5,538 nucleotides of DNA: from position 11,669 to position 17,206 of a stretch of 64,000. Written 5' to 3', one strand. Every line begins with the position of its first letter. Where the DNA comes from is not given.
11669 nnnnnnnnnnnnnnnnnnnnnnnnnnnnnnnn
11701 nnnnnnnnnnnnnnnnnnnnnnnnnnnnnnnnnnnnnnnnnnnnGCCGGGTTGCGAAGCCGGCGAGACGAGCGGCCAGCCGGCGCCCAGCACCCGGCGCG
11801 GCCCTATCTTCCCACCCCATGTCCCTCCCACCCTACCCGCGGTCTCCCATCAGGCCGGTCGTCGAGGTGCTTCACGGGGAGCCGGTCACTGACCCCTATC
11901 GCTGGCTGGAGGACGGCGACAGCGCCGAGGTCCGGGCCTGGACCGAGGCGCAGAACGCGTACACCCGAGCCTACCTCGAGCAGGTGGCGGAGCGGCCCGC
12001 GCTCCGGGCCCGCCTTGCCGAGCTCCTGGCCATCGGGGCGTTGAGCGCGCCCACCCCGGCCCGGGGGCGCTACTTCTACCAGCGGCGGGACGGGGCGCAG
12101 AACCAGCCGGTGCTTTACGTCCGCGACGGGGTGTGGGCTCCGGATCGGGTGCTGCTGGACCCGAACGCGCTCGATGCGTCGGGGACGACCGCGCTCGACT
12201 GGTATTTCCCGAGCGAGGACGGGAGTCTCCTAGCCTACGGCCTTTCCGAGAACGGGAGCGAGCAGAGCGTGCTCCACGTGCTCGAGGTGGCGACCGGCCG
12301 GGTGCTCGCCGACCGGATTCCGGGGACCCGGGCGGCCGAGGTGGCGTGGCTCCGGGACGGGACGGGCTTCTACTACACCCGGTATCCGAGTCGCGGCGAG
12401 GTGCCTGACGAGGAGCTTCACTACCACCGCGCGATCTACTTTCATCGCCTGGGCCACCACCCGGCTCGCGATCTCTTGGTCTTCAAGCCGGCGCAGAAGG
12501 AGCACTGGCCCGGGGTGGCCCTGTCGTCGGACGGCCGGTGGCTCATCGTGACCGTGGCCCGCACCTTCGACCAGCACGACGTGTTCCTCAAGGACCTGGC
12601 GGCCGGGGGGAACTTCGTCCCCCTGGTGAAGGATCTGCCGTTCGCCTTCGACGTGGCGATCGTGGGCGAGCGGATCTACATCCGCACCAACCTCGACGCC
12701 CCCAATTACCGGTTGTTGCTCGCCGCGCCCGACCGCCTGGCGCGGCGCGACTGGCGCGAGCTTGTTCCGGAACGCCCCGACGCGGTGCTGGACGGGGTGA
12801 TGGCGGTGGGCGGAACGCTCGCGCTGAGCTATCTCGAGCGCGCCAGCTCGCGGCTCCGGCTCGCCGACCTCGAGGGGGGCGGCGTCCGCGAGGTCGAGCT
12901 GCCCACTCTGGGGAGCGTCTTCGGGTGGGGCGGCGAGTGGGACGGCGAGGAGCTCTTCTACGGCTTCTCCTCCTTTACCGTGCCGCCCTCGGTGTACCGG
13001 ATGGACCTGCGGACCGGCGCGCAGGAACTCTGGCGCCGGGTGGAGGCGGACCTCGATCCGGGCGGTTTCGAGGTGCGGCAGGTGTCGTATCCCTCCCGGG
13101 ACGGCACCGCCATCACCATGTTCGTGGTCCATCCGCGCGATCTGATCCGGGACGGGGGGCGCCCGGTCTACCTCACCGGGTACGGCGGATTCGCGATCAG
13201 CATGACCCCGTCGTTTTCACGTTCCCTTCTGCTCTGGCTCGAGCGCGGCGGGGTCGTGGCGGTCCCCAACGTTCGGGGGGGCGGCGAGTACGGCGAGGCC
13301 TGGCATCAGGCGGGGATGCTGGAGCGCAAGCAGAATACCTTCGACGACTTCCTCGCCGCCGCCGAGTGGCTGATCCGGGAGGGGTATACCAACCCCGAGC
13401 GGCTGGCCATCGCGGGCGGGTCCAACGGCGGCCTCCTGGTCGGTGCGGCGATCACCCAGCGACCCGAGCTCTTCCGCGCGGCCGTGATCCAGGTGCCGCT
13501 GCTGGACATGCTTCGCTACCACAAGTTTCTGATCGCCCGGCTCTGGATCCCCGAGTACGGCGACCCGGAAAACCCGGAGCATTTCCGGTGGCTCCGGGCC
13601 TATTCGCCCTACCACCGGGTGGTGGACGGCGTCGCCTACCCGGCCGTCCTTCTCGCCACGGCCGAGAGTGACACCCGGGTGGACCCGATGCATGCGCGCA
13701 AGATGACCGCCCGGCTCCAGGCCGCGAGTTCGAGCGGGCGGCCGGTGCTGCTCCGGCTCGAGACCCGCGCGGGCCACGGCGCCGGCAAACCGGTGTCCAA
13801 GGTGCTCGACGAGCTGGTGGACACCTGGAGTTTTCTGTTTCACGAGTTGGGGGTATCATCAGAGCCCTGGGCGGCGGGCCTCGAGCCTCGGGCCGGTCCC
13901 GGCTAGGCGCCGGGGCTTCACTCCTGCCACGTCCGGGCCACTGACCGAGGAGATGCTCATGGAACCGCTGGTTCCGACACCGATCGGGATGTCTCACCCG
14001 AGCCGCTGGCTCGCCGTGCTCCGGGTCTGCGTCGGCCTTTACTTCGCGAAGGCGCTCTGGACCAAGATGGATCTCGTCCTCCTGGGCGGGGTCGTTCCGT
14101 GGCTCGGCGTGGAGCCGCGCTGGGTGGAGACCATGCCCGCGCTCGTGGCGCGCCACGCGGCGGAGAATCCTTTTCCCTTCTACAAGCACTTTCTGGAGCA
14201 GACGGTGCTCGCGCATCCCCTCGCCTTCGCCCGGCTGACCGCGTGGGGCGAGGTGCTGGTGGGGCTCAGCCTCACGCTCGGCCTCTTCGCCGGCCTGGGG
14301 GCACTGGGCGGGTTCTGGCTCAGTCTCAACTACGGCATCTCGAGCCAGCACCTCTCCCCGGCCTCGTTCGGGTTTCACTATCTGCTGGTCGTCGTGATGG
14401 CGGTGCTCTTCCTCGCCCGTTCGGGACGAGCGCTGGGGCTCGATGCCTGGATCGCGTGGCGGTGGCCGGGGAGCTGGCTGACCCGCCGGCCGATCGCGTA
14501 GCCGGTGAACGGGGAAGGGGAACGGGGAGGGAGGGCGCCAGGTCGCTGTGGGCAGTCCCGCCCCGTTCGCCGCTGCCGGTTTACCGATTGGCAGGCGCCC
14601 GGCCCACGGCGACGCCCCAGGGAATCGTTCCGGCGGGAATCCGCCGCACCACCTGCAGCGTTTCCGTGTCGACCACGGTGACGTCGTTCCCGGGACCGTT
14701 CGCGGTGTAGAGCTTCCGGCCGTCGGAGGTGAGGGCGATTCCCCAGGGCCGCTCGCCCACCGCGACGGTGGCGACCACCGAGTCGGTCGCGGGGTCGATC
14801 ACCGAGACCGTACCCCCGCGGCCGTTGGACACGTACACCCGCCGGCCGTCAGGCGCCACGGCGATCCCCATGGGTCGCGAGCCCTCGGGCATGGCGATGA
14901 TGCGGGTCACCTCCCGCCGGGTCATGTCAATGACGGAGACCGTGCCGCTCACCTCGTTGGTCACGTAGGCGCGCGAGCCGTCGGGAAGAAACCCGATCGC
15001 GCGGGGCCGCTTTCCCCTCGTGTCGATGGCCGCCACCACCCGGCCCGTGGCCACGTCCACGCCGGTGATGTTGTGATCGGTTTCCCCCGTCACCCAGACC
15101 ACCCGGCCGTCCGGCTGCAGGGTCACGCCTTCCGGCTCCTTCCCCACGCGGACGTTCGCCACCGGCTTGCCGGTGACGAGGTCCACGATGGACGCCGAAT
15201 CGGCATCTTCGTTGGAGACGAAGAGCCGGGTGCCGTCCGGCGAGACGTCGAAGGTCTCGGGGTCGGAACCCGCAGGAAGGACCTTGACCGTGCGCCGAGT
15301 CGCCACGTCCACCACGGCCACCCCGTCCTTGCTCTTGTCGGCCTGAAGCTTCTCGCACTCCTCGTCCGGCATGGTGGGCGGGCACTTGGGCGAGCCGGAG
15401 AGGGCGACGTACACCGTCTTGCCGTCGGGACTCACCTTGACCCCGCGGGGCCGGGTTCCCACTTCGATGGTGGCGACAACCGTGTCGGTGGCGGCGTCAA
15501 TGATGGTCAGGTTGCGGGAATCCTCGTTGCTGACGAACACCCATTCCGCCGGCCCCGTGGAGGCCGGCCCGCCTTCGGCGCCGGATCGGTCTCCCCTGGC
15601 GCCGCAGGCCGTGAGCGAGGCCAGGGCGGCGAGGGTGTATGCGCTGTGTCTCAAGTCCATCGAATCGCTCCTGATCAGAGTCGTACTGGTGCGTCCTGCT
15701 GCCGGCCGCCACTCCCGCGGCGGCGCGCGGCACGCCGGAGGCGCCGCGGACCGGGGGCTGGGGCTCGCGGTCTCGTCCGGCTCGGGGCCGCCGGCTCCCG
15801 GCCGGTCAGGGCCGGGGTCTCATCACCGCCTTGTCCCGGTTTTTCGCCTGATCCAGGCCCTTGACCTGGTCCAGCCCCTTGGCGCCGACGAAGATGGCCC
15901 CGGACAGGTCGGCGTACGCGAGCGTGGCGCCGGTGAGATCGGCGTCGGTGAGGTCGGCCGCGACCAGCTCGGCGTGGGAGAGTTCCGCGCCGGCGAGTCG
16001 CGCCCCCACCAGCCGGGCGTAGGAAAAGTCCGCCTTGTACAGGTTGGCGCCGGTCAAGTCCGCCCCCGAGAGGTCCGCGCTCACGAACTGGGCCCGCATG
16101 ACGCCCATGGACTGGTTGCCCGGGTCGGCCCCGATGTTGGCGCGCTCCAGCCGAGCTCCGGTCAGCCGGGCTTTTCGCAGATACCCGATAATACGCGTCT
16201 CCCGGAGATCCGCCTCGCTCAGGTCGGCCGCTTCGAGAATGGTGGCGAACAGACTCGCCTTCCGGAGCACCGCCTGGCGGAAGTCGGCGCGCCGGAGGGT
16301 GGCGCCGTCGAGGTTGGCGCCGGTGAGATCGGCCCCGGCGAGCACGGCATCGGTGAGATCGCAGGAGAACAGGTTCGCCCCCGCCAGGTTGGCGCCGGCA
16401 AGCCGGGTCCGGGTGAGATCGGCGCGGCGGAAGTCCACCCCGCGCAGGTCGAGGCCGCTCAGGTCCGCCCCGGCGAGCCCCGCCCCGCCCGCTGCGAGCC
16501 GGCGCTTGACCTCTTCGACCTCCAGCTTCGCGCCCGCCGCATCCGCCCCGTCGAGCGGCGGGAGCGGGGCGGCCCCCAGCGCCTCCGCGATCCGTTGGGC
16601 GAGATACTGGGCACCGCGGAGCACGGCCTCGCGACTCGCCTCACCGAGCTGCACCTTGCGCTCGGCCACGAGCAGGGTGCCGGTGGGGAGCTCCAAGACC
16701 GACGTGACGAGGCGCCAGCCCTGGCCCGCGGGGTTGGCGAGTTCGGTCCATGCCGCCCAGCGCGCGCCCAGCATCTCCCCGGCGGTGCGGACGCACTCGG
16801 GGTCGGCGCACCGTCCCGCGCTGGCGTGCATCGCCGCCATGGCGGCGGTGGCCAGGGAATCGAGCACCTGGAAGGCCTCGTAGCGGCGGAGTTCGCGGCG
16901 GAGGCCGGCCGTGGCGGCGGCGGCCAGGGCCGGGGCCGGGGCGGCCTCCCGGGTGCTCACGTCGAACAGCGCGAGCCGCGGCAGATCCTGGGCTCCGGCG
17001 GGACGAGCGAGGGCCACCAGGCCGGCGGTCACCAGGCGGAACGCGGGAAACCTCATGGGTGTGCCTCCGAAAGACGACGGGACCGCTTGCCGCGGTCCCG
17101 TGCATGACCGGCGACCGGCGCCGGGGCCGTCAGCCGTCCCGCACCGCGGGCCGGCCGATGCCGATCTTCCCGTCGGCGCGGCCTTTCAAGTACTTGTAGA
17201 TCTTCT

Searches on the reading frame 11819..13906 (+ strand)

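Call 49: search_protein_families(library=pfam, proteins=[window:11819-13906:+])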
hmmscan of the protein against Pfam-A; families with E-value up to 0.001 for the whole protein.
window:11819-13906:+ (695 aa): 3 families
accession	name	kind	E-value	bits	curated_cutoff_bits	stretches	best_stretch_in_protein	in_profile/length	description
PF02897.21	Peptidase_S9_N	-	6.5e-106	355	24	1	12-406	7-412/414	Prolyl oligopeptidase, N-terminal beta-propeller domain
PF00326.27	Peptidase_S9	-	3.9e-61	206.7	22.6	1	464-678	1-211/213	Prolyl oligopeptidase family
PF02129.25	Peptidase_S15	-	0.00054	20.2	23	1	463-567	46-136/262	X-Pro dipeptidyl-peptidase (S15 family)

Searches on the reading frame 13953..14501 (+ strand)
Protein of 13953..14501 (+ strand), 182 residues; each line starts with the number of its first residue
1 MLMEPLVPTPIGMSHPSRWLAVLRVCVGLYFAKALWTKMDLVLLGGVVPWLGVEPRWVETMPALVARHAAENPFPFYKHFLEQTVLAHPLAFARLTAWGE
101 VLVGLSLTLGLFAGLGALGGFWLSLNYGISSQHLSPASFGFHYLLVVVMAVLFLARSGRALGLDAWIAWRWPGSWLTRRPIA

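Call 50: search_protein_families(library=pfam, proteins=[window:13953-14501:+])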
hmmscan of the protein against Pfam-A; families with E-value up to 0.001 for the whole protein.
window:13953-14501:+ (182 aa): 1 family
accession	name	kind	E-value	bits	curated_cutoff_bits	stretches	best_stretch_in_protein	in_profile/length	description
PF04173.18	DoxD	-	1.6e-08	35.1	22.7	1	77-168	50-145/167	TQO small subunit DoxD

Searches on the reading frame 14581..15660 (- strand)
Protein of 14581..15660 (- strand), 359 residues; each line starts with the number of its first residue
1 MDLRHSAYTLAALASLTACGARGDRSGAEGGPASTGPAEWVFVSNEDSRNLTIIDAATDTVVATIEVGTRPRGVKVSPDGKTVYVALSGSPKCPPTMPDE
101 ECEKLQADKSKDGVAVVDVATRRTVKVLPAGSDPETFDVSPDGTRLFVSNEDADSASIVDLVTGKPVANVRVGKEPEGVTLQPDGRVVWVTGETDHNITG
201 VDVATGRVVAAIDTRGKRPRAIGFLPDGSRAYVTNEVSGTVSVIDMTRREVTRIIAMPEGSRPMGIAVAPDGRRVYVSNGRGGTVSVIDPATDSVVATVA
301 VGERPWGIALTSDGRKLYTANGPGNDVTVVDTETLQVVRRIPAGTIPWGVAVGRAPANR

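Call 50: search_protein_families(library=pfam, proteins=[window:14581-15660:-])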
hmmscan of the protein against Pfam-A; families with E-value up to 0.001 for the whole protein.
window:14581-15660:- (359 aa): 20 families
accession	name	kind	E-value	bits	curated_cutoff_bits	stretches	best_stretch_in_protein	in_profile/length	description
PF21783.3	YNCE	-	1.1e-20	74.7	27.1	3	107-180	259-332/339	YNCE-like beta-propeller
PF10282.15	Lactonase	-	2.9e-20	73.2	21.7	2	215-331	189-319/344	Lactonase, 7-bladed beta-propeller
PF02239.22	Cytochrom_D1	-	2e-19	69.9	25.5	1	233-345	9-119/368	Cytochrome D1 heme domain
PF25174.1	Beta-prop_THOC3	-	2.4e-16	60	305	1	241-343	71-169/272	THOC3 beta-propeller domain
PF23414.1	Beta-prop_EML_2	-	3.8e-12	46.6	90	0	36-152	7-102/266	Echinoderm microtubule-associated protein second beta-propeller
PF16819.11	DUF5074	-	3.8e-10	39.8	27.2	1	221-337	103-218/353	Domain of unknown function (DUF5074)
PF08450.18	SGL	-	1.8e-09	38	26.3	0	116-234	119-243/246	SMP-30/Gluconolactonase/LRE-like region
PF24684.1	Vgb_lyase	-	9.8e-09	34.9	50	1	124-354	46-274/290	Virginiamycin B lyase family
PF05787.19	PhoX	-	1.3e-05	25.1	24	1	69-278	341-510/515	Alkaline phosphatase PhoX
PF01731.26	Arylesterase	-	1.4e-05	25.7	21.3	0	175-203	55-83/86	Arylesterase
PF24814.1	WD40_Prp19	-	1.9e-05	24.3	320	1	145-288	104-245/281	Prp19 WD40 domain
PF06433.17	Me-amine-dh_H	-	8e-05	22.2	21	0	39-93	262-314/343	Methylamine dehydrogenase heavy chain (MADH)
PF07676.18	PD40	-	9.8e-05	22.7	20.9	0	264-281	12-29/38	WD40-like Beta Propeller Repeat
PF01436.27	NHL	-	0.00013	22.3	20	0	304-320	3-18/28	NHL repeat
PF21959.2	DUF6923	-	0.00021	21.6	27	0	140-210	95-166/234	Repeat of unknown function (DUF6923)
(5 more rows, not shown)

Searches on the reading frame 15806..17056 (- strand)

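Call 50: search_protein_families(library=pfam, proteins=[window:15806-17056:-])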
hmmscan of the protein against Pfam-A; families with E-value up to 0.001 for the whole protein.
window:15806-17056:- (416 aa): 4 families
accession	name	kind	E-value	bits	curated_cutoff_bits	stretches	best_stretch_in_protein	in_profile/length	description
PF00805.28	Pentapeptide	-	2.1e-45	152.2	20.2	4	232-269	1-38/40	Pentapeptide repeats (8 copies)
PF13576.12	Pentapeptide_3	-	2.3e-17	63.4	27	0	327-362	10-47/48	Pentapeptide repeats (9 copies)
PF13599.13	Pentapeptide_4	-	4.9e-17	62.2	38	2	212-288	1-77/78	Pentapeptide repeat region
PF11684.13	DUF3280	-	0.00015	22.5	30.1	1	45-154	29-135/138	Protein of unknown function (DUF2380)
